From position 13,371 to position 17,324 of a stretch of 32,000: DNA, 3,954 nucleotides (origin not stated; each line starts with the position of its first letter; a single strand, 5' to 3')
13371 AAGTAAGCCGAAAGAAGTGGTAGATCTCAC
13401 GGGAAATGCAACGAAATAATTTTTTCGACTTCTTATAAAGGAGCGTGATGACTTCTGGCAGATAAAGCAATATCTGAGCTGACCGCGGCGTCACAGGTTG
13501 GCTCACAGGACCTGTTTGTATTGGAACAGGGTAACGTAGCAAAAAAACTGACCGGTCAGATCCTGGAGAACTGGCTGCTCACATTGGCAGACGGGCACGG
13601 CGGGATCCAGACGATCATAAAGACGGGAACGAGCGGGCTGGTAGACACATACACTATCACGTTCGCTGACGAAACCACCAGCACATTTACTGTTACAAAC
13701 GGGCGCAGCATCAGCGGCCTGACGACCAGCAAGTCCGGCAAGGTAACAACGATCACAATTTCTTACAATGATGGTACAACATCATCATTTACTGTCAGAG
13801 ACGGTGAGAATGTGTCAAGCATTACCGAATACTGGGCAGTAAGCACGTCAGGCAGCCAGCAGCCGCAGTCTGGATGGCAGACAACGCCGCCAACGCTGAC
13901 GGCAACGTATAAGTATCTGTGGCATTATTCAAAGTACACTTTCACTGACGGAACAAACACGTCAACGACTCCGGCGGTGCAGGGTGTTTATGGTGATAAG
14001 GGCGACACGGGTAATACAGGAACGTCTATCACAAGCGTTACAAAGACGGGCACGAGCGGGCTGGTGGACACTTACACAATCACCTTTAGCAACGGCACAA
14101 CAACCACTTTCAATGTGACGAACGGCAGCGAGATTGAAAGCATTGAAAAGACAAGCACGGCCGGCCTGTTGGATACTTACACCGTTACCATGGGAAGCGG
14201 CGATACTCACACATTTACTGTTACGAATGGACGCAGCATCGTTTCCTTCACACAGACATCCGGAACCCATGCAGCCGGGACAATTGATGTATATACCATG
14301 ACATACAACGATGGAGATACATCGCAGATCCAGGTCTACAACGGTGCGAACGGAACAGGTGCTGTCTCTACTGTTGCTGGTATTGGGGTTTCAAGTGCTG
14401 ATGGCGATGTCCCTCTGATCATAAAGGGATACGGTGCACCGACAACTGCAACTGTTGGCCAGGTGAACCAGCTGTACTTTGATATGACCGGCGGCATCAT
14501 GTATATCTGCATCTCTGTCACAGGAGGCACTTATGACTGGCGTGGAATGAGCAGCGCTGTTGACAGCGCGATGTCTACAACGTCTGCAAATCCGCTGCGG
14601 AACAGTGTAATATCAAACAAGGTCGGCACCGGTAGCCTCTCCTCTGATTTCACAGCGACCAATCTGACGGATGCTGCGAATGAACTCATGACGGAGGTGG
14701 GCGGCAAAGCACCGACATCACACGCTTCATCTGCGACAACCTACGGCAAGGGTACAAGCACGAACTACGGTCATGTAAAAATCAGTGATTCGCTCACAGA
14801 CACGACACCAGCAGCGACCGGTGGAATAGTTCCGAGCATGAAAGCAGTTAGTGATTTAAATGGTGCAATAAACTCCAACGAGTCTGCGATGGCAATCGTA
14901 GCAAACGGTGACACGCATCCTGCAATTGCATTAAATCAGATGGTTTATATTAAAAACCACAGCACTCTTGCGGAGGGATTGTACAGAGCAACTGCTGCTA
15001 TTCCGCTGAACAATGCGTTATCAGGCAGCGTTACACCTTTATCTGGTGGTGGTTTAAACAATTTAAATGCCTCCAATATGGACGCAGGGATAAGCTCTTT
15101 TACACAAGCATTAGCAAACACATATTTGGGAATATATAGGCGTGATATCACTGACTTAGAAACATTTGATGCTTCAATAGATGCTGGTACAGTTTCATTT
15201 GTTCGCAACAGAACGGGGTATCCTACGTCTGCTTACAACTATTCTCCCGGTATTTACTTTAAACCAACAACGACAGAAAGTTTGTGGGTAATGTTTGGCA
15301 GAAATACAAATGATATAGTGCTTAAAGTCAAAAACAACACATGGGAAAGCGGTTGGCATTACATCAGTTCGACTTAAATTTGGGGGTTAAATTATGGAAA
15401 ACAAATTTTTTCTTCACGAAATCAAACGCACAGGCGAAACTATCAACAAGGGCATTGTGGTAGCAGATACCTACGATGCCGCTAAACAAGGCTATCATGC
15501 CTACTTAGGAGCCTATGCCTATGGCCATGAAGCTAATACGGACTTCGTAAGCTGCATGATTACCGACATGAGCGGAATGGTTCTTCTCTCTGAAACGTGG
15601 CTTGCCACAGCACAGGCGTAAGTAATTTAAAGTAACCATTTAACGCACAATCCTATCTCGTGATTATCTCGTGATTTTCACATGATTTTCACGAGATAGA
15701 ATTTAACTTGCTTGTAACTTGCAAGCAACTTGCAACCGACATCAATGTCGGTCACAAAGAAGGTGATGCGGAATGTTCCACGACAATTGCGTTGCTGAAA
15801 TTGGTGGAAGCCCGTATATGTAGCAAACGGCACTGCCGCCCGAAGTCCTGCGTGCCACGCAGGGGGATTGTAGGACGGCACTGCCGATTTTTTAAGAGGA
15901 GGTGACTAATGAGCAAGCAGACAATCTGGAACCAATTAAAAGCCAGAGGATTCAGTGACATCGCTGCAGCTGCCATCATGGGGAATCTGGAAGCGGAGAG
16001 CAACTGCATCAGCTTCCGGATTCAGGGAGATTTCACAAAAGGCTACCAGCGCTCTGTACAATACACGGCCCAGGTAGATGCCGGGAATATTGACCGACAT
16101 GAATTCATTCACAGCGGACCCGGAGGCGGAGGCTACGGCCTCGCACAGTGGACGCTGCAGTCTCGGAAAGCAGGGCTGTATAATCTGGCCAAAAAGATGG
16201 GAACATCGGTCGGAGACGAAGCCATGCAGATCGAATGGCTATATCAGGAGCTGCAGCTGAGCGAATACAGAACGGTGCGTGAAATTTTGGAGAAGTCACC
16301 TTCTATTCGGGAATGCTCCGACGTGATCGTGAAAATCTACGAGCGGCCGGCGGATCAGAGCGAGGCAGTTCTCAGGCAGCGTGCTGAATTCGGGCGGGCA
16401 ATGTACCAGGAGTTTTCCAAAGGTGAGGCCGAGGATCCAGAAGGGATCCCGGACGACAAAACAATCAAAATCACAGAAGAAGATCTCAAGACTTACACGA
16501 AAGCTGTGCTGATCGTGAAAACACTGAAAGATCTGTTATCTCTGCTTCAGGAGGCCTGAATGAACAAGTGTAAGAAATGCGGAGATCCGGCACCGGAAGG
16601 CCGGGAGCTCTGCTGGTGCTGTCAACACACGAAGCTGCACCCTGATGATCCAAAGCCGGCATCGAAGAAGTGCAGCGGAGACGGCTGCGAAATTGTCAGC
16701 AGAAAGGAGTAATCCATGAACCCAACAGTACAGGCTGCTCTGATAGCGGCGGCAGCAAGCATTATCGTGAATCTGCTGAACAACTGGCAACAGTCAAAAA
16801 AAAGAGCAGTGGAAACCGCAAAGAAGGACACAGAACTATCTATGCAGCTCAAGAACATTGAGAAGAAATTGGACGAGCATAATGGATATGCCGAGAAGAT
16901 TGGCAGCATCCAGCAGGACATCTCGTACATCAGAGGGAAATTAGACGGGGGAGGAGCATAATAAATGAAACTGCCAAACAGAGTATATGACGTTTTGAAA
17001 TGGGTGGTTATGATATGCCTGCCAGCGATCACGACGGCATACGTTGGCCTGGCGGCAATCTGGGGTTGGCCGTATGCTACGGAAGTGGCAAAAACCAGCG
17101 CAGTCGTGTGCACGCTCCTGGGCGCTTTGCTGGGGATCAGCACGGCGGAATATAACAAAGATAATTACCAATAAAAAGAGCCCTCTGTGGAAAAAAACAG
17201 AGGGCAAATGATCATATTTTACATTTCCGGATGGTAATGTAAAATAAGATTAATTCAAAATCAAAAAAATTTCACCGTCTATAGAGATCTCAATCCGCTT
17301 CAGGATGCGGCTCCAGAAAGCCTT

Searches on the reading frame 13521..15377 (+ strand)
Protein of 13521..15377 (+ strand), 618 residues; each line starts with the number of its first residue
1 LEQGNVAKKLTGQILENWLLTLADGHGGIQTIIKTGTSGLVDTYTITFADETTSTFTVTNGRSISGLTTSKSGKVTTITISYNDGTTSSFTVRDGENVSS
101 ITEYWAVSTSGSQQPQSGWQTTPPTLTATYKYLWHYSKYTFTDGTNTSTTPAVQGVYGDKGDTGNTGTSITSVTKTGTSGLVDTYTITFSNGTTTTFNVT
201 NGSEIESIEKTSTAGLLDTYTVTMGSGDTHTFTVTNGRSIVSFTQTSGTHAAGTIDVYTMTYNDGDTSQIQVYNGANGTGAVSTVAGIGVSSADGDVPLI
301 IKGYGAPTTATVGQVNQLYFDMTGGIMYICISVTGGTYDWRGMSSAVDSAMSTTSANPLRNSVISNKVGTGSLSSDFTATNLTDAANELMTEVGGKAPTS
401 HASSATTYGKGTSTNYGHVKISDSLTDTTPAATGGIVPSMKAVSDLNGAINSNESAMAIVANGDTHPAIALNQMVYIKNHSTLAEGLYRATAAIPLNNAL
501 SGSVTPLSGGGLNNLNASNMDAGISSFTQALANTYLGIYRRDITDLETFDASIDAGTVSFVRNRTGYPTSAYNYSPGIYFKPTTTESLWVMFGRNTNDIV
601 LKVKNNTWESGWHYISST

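Call 59: search_protein_families(library=phrogs, proteins=[window:13521-15377:+], max_evalue=0.001)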
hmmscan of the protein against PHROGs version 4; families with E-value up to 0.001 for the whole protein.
window:13521-15377:+ (618 aa): 2 families
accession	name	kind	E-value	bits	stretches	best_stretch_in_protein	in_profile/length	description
phrog_2189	-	tail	1.5e-14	53.9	1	78-168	497-588/971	tail protein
phrog_38044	-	unknown function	1.2e-05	23.5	1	45-203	2134-2288/3576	-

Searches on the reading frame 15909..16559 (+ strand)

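Call 59: search_protein_families(library=phrogs, proteins=[window:15909-16559:+], max_evalue=0.001)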
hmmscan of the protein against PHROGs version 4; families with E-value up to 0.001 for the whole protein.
window:15909-16559:+ (216 aa): 8 families
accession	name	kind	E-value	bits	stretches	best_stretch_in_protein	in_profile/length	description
phrog_20388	-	lysis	8.4e-31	108.5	1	4-179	10-180/527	endolysin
phrog_8949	-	unknown function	1.3e-11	45.7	1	4-118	337-419/557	-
phrog_9570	-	tail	1.3e-10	41.8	1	70-170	516-620/689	tail length tape measure protein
phrog_11037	-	unknown function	1.6e-09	38.4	1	68-172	57-161/365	-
phrog_512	-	unknown function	9.7e-08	32.9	1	74-121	109-156/199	-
phrog_24249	-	tail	3.8e-06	27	1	74-178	54-162/739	tail protein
phrog_30532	-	tail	0.00048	20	0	21-125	358-476/520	tail protein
phrog_24864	-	unknown function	0.00053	19.5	1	61-152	156-244/729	-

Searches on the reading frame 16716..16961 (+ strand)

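Call 59: search_protein_families(library=phrogs, proteins=[window:16716-16961:+], max_evalue=0.001)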
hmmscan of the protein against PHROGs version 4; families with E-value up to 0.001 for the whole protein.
window:16716-16961:+ (81 aa): 1 family
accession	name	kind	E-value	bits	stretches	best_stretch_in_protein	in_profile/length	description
phrog_1863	-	unknown function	0.00012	23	1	8-71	9-83/97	-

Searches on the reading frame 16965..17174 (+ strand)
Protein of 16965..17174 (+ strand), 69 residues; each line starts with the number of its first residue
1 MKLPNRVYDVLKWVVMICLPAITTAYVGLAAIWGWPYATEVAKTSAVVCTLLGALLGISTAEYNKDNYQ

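Call 59: search_protein_families(library=phrogs, proteins=[window:16965-17174:+], max_evalue=0.001)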
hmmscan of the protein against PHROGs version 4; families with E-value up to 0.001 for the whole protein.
window:16965-17174:+ (69 aa): 4 families
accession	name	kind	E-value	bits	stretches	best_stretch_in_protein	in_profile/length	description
phrog_881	-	lysis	5.8e-19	68.9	1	1-67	1-67/68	holin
phrog_9233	-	lysis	4.5e-14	53.7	1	3-67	14-78/124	holin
phrog_13239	-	unknown function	3.7e-10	41.2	1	3-65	19-81/138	-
phrog_18836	-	lysis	0.00014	23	1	21-61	33-73/116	holin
